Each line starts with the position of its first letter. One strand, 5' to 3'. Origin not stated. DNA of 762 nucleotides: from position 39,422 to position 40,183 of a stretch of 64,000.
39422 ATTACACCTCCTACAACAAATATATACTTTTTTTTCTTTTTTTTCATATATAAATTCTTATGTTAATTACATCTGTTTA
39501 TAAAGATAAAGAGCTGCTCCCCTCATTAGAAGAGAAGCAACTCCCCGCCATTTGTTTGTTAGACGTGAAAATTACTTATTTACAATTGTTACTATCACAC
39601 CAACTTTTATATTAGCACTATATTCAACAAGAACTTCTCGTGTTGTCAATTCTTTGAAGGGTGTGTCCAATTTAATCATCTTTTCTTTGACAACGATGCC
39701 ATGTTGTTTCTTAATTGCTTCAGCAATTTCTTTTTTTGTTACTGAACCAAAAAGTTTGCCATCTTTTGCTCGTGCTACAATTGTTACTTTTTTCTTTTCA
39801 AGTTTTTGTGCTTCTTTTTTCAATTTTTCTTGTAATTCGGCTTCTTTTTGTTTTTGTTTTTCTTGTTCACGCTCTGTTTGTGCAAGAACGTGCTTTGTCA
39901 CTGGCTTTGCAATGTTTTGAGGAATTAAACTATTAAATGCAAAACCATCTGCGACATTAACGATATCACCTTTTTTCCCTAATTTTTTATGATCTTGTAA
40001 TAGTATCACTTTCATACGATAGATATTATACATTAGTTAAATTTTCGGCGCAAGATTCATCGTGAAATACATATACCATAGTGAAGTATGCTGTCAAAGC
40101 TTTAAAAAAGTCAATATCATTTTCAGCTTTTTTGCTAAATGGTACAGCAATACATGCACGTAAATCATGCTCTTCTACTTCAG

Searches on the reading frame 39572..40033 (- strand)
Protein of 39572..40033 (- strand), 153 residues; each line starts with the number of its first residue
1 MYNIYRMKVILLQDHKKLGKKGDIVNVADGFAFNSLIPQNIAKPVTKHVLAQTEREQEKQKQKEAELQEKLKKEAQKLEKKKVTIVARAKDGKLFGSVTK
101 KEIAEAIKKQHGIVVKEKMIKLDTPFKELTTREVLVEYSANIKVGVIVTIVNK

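Call 83: search_protein_families(library=pfam, proteins=[window:39572-40033:-], max_evalue=0.001)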
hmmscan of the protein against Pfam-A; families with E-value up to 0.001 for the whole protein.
window:39572-40033:- (153 aa): 2 families
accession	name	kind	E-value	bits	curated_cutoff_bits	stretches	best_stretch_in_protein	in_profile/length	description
PF01281.25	Ribosomal_L9_N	-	8.7e-20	70.4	20.7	1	7-52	1-46/47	Ribosomal protein L9, N-terminal domain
PF03948.19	Ribosomal_L9_C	-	1.7e-16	60.8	23.2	1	70-151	2-85/86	Ribosomal protein L9, C-terminal domain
